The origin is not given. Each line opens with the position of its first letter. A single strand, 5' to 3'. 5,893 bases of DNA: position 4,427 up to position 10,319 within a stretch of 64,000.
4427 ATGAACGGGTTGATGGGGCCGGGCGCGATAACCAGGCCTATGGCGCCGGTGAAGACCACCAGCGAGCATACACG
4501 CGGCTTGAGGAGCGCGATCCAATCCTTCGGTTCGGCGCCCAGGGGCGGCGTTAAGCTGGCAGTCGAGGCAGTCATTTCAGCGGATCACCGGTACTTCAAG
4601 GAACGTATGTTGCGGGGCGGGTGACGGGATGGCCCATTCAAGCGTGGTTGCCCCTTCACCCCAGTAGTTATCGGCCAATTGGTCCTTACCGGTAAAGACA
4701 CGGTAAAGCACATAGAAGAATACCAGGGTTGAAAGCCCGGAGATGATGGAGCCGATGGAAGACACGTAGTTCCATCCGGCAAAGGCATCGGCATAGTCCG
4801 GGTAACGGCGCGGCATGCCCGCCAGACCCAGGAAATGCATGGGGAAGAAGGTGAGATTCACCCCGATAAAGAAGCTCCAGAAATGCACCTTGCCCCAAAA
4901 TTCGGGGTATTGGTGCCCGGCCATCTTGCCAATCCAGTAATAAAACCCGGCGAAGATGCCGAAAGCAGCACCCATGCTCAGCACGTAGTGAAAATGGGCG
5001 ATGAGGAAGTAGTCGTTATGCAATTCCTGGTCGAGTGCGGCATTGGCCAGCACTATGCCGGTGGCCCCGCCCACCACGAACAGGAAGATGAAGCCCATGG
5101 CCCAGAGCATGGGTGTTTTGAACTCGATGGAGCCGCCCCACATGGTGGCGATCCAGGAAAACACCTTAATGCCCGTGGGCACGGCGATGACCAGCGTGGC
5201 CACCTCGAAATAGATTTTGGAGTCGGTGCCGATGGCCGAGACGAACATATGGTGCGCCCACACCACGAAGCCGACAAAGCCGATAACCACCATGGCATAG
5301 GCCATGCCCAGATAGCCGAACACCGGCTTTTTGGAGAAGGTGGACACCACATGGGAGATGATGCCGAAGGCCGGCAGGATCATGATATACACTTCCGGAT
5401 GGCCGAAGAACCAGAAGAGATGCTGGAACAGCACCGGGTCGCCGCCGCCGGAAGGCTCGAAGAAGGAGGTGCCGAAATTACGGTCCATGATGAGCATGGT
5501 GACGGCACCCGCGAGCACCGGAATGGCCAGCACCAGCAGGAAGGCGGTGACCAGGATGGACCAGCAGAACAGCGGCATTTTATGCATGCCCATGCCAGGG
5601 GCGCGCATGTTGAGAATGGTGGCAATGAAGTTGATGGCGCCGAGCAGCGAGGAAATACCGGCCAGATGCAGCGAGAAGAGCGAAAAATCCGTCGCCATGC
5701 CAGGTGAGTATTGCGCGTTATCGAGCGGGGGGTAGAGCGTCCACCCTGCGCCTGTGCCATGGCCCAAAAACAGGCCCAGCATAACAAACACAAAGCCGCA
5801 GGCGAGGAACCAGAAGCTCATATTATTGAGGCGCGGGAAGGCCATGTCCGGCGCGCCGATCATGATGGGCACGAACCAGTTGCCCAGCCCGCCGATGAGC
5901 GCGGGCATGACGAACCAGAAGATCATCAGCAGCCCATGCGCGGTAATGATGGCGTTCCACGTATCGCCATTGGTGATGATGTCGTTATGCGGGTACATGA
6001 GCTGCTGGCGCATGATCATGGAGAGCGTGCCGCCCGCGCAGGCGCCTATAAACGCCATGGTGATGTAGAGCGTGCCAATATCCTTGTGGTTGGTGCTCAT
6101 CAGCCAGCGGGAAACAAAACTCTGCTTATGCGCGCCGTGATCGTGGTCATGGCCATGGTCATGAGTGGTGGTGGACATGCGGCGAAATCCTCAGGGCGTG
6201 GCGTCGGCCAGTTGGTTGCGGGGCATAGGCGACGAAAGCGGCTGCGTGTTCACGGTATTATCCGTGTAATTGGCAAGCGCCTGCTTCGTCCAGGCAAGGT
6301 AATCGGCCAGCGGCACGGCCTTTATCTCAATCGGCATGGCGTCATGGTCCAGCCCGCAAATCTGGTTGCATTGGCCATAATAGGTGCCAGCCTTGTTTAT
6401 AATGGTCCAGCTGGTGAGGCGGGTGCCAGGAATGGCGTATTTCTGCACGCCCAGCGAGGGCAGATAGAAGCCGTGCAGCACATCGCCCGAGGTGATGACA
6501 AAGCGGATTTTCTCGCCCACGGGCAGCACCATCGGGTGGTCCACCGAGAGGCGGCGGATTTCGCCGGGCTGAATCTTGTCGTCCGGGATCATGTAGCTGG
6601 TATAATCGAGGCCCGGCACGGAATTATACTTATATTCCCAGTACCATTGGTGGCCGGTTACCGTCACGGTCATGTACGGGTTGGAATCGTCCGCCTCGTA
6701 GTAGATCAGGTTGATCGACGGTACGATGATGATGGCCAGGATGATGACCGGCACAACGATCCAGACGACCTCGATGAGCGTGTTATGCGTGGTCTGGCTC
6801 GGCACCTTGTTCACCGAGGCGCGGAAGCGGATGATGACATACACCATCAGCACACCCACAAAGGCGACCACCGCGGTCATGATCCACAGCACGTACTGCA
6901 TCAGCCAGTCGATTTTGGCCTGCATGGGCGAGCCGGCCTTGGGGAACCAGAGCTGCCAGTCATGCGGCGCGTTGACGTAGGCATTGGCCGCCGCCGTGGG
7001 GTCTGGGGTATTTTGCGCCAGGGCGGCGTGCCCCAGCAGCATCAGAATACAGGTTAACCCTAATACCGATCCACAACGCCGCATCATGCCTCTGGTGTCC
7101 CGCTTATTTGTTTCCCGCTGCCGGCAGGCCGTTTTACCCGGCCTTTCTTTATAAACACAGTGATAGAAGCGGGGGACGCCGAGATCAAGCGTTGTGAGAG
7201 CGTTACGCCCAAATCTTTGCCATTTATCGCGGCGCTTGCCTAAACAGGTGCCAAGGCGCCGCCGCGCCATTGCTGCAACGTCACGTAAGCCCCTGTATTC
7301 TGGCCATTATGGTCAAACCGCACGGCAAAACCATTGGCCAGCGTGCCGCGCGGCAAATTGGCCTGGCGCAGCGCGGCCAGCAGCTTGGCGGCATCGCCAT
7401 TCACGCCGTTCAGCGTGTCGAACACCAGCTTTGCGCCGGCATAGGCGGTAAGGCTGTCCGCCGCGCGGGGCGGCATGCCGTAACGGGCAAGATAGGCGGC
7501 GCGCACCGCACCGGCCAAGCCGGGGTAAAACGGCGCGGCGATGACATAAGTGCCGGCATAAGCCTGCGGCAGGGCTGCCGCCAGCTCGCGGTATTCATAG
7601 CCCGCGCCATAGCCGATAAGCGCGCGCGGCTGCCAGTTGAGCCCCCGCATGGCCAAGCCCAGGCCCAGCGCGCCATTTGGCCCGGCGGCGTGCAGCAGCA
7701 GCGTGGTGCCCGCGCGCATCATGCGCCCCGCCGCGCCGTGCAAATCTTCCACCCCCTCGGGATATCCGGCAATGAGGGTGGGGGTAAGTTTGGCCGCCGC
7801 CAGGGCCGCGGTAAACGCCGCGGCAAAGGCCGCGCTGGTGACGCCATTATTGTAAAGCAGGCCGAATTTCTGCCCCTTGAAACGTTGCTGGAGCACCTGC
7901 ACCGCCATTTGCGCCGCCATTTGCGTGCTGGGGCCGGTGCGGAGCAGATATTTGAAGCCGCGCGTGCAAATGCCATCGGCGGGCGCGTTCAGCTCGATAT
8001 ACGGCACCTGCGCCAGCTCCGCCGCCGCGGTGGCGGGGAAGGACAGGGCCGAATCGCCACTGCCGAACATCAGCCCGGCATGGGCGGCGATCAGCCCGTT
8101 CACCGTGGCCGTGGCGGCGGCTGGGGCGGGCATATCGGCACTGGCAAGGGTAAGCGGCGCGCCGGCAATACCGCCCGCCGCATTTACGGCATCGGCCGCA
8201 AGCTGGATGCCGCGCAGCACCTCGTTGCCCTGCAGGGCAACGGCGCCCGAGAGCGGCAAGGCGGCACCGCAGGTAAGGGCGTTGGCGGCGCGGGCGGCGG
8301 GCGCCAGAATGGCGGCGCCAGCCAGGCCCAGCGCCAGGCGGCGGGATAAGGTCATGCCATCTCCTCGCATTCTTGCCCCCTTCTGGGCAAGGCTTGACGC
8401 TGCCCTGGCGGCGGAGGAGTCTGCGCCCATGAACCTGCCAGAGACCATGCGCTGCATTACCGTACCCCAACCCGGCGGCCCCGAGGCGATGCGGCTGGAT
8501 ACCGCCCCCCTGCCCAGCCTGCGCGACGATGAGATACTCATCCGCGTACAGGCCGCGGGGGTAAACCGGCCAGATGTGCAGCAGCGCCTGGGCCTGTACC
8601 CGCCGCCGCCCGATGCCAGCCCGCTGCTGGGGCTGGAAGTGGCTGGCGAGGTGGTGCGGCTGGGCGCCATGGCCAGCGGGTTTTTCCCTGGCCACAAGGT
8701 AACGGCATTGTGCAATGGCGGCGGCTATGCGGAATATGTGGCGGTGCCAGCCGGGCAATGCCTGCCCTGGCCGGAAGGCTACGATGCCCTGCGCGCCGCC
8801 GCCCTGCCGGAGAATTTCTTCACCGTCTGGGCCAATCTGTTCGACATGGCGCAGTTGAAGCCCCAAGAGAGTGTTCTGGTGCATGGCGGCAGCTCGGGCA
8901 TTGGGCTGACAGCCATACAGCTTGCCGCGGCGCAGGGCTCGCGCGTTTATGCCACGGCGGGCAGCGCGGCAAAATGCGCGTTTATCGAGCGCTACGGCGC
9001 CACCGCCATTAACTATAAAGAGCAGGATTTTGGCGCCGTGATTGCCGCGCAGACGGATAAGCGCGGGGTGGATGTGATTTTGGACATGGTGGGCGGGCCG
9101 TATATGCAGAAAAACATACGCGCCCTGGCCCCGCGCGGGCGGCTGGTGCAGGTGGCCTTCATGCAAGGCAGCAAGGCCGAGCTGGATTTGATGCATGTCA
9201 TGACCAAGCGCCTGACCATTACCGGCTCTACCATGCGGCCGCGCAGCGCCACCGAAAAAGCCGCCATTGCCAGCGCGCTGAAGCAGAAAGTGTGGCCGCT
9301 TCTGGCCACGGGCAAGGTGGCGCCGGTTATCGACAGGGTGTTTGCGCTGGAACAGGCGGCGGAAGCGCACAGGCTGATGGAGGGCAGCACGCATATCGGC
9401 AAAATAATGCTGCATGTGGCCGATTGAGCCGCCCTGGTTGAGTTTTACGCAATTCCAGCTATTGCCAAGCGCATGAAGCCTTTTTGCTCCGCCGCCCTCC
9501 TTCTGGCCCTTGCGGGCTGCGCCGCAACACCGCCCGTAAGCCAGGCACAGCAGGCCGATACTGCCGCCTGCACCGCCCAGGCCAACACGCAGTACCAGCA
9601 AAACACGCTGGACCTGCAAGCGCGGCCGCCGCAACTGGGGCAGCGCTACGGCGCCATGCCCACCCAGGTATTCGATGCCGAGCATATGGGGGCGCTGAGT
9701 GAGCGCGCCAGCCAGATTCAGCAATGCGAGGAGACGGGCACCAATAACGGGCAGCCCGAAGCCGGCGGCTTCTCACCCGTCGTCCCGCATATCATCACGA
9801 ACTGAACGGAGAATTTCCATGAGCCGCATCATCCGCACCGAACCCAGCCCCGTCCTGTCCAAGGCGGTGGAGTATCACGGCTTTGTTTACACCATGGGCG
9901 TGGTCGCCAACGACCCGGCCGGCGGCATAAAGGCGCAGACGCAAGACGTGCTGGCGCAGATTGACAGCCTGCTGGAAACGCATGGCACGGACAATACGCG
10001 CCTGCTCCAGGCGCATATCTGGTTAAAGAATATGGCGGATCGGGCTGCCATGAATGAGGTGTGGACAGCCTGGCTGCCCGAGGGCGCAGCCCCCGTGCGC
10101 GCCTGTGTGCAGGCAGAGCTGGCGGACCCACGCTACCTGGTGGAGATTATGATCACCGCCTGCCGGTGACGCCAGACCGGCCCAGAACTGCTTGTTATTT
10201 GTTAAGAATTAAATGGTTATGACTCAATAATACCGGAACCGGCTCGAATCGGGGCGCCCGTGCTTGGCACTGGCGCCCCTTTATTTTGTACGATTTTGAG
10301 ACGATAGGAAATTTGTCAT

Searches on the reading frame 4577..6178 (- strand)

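Call 103: search_protein_families(library=pfam, proteins=[window:4577-6178:-], max_evalue=0.000001)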
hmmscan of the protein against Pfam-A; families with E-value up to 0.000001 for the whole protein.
window:4577-6178:- (533 aa): 1 family
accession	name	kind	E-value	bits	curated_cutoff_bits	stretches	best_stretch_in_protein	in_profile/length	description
PF00115.25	COX1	-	2.1e-157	524.9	34.8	1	33-479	1-436/436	Cytochrome C and Quinol oxidase polypeptide I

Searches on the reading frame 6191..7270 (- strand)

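Call 103: search_protein_families(library=pfam, proteins=[window:6191-7270:-], max_evalue=0.000001)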
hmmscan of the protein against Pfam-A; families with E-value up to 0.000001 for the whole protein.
window:6191-7270:- (359 aa): 2 families
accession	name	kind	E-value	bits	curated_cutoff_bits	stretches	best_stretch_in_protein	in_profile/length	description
PF00116.26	COX2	-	9.4e-41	138.9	22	1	200-319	1-120/120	Cytochrome C oxidase subunit II, periplasmic domain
PF02790.20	COX2_TM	-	2.1e-19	69.9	22.8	1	103-188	2-88/88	Cytochrome C oxidase subunit II, transmembrane domain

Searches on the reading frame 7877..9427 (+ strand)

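Call 103: search_protein_families(library=pfam, proteins=[window:7877-9427:+], max_evalue=0.000001)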
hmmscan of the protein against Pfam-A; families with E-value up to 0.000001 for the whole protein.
window:7877-9427:+ (516 aa): 3 families
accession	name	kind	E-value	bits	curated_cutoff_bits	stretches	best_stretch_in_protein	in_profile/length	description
PF00107.32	ADH_zinc_N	-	5.3e-27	94.7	31.8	1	341-463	1-123/129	Zinc-binding dehydrogenase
PF13602.12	ADH_zinc_N_2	-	3.5e-25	89.9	27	1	376-511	5-133/134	Zinc-binding dehydrogenase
PF08240.17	ADH_N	-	2.3e-15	57.2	23.5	1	217-300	2-104/104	Alcohol dehydrogenase GroES-like domain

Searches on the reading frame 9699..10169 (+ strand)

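Call 103: search_protein_families(library=pfam, proteins=[window:9699-10169:+], max_evalue=0.000001)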
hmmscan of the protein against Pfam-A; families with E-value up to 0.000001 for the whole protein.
window:9699-10169:+ (156 aa): 1 family
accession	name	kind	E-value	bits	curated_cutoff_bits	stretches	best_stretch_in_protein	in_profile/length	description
PF01042.26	Ribonuc_L-PSP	-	6.2e-20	71.8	27.3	1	53-154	11-119/121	Endoribonuclease L-PSP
